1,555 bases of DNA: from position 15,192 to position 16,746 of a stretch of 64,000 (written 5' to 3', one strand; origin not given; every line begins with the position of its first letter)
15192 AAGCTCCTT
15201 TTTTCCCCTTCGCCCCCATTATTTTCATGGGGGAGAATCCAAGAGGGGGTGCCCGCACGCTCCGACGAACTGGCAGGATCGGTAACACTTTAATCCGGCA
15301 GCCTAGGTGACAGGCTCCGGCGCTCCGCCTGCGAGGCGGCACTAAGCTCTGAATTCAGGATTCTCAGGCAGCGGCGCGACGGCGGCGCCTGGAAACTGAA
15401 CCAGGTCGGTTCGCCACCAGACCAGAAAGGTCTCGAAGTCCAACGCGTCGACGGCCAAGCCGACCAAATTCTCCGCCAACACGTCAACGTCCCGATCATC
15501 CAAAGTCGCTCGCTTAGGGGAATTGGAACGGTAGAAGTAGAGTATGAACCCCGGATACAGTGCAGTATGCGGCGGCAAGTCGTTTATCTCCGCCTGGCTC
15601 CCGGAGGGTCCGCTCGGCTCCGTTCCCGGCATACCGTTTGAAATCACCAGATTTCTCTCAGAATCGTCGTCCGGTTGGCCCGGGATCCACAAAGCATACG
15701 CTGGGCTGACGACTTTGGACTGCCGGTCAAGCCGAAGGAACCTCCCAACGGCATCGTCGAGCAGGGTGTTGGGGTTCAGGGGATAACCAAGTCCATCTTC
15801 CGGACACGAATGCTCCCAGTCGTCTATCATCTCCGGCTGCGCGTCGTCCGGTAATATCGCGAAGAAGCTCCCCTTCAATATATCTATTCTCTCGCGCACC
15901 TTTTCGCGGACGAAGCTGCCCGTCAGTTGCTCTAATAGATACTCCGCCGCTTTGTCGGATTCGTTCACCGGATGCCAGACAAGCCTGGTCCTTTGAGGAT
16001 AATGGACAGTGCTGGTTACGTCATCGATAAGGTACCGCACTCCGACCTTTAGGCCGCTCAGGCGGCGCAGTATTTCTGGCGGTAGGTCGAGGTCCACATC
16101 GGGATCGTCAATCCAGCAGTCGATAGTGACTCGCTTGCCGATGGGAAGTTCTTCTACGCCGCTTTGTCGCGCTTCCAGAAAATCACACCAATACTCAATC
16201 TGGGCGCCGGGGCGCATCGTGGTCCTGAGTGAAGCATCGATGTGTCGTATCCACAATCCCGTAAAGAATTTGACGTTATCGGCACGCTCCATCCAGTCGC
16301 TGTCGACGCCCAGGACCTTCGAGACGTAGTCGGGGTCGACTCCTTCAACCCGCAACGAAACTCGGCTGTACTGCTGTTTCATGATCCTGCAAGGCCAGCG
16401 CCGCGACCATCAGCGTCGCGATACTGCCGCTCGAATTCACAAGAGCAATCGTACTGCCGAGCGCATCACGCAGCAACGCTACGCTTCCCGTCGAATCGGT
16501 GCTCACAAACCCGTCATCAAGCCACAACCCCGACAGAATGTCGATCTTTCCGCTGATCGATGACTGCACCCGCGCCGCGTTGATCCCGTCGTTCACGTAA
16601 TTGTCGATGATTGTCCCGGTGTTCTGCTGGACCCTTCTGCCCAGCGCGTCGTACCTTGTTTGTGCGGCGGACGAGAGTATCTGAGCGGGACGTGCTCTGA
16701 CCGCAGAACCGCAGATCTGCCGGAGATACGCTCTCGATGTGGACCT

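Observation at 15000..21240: Lower-GC island of orphan rhs toxin tips, immunity genes and an FHA-anchored protein, with no full-length rhs gene beside it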

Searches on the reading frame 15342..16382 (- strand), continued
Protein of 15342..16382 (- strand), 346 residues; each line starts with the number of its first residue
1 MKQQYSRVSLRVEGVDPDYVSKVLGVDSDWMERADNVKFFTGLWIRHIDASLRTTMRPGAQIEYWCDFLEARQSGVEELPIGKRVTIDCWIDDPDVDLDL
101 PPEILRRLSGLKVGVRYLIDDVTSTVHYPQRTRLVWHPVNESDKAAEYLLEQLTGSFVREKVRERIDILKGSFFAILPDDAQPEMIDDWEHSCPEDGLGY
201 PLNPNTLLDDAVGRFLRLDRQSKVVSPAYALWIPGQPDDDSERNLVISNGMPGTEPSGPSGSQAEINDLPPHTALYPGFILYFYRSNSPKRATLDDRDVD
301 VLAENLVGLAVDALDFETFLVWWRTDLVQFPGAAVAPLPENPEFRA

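Call 69: search_protein_families(library=pfam, proteins=[L002:1651-2073:+, L086:414-890:+, L003:2650-2943:+, L003:2992-3249:+], max_evalue=1)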
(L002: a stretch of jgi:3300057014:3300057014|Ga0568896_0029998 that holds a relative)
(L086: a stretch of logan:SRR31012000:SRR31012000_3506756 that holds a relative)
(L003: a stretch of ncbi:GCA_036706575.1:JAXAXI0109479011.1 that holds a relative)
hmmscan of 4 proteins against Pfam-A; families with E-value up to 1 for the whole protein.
L002:1651-2073:+ (140 aa): 0 families

L086:414-890:+ (158 aa): 0 families

L003:2650-2943:+ (97 aa): 0 families

L003:2992-3249:+ (85 aa): 0 families

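Call 86: search_protein_families(library=pfam, alignment_id=A6, max_evalue=0.001)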
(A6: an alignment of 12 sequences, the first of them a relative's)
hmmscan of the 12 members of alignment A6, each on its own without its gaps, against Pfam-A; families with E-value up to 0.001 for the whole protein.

A. member 1, P0021 (157 aa): 1 family
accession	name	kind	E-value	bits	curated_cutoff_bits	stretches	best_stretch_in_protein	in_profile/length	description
PF14106.11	DUF4279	-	5.5e-09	36.7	25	1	18-140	2-114/116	Domain of unknown function (DUF4279)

B. families by the number of members that match (of 12 scanned): 1 family
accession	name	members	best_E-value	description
PF14106.11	DUF4279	12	2.4e-12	Domain of unknown function (DUF4279)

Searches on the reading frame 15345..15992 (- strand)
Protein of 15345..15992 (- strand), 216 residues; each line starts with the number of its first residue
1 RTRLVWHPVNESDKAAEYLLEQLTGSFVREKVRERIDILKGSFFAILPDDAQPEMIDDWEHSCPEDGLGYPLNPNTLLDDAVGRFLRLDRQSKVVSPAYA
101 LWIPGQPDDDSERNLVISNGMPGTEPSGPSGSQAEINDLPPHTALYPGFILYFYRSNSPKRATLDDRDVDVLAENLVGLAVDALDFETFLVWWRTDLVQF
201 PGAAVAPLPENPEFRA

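Call 60: find_homologous_proteins(query=A4, max_evalue=0.001)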
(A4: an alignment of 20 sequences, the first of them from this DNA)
Query A4 (20 sequences) (216 aa, profile of the alignment): 13 proteins with E <= 0.001 among 5873 candidates.
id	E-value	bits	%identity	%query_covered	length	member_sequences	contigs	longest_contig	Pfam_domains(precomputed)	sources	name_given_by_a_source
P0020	4.5e-71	257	25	88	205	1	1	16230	-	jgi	jgi:hypothetical protein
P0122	1.4e-66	242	43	31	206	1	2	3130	-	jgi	jgi:hypothetical protein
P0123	1.1e-65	239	26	92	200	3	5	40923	-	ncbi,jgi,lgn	jgi:hypothetical protein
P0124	8.2e-65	237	23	92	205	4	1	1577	-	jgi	jgi:hypothetical protein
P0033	2.1e-64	235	26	87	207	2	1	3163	-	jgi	jgi:hypothetical protein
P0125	2.1e-63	232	26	89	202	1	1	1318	-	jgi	jgi:hypothetical protein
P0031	1.7e-57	213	28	89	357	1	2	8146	PF08238.19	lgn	-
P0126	3.8e-49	185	46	92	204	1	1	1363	-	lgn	-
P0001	6.0e-49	185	100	100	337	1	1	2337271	-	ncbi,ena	-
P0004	1.6e-44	170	48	92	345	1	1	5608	-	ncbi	-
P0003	2.3e-43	166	59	97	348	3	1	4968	-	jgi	jgi:hypothetical protein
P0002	1.4e-42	164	82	100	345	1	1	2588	-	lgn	-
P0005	4.2e-39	153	42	93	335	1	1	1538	-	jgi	jgi:hypothetical protein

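Call 61: find_encoding_contigs(protein=P0123, flank=6000, max_places=4)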
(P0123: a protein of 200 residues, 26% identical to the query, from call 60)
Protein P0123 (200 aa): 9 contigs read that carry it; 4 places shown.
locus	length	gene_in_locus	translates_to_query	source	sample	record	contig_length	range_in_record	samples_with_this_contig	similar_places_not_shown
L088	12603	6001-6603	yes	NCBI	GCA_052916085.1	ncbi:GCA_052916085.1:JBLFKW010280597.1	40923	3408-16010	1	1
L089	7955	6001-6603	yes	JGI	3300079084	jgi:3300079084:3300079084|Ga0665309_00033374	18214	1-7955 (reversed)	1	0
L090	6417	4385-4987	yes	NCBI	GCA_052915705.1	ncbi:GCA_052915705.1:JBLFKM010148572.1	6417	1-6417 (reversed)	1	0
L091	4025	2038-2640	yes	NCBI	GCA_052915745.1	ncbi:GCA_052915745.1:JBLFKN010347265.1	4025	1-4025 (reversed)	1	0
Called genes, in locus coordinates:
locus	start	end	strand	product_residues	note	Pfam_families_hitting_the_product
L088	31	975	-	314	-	PF00199:Catalase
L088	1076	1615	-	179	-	PF13462:Thioredoxin_4, PF01323:DSBA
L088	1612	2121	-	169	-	PF00578:AhpC-TSA, PF08534:Redoxin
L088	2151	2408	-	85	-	-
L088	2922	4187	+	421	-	PF00581:Rhodanese, PF07885:Ion_trans_2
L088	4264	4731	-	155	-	PF05494:MlaC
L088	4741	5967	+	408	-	-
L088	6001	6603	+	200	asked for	-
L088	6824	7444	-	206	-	PF01323:DSBA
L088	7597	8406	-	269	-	PF00106:adh_short, PF08659:KR, PF13561:adh_short_C2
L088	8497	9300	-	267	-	PF00378:ECH_1, PF16113:ECH_2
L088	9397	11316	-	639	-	PF18566:Ldi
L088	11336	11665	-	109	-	-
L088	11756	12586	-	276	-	PF00378:ECH_1, PF16113:ECH_2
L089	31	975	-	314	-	PF00199:Catalase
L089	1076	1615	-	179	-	PF13462:Thioredoxin_4, PF01323:DSBA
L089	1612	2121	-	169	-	PF00578:AhpC-TSA, PF08534:Redoxin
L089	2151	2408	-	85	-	-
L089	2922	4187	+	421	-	PF00581:Rhodanese, PF07885:Ion_trans_2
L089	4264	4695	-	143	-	PF05494:MlaC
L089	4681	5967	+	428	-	-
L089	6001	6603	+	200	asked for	-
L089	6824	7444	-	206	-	PF01323:DSBA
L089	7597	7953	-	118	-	?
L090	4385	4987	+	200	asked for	-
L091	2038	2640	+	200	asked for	-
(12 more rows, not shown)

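Call 64: search_protein_families(library=pfam, proteins=[L088:4741-5967:+, L089:4681-5967:+], max_evalue=0.1)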
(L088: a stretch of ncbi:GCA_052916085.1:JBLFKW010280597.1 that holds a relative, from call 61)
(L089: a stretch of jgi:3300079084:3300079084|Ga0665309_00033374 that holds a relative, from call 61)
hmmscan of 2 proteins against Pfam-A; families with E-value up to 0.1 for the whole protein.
L088:4741-5967:+ (408 aa): 2 families
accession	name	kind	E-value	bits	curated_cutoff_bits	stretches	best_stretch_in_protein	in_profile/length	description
PF15535.12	Ntox37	-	0.00022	22.2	27.8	1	327-375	23-71/78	Bacterial toxin 37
PF05593.20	RHS_repeat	-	0.076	13.9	22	0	121-135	16-26/38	RHS Repeat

L089:4681-5967:+ (428 aa): 2 families
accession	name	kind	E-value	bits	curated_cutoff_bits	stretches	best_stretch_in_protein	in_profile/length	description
PF15535.12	Ntox37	-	0.00028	21.8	27.8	1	348-395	24-71/78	Bacterial toxin 37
PF05593.20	RHS_repeat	-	0.081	13.8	22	0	141-155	16-26/38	RHS Repeat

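Call 77: predict_structure(alignment_id=A5)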
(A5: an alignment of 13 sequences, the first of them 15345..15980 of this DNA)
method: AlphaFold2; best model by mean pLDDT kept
length: 212 residues; sequences in the alignment: 13
mean_pLDDT: 77.4   pTM: 0.80
mean pLDDT of the five models: 77.4, 76.0, 72.7, 72.4, 69.5
residues with pLDDT >= 90: 65; 70-90: 91; 50-70: 35; < 50: 21
segments of 3 or more residues with pLDDT < 50: 96-103, 139-141, 204-212
pLDDT, mean of each block of 10 residues (from residue 1): 84 92 87 93 82 75 68 89 92 57 49 61 78 63 78 83 89 93 89 85 46 38
secondary structure, 60 per line:
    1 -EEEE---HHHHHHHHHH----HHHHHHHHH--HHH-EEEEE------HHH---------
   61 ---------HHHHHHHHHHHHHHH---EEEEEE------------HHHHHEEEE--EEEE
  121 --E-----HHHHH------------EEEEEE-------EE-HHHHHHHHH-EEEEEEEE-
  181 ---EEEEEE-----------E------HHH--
elements in order: E2-5 H9-18 H23-31 E38-42 H70-84 E88-93 H106-110 E111-114 E117-120 H129-133 E146-151 H162-170 E172-179 E184-189

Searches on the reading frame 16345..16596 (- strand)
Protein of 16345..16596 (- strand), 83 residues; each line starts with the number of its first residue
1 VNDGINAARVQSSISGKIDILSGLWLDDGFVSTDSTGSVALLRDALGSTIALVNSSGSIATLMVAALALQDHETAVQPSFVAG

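Call 3: search_protein_families(library=pfam, proteins=[window:16345-16596:-], max_evalue=0.1)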
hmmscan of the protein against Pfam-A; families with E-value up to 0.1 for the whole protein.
window:16345-16596:- (83 aa): 0 families

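Call 6: search_protein_families(library=ncbifam, proteins=[window:16345-16596:-], max_evalue=0.1)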
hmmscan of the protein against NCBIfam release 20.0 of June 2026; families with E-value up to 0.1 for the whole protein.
window:16345-16596:- (83 aa): 1 family
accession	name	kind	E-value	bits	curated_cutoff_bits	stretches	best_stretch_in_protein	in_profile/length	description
NF052621.1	MngEfTpMntE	equivalog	0.00041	19.9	500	1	28-69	19-60/293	manganese efflux transporter MntE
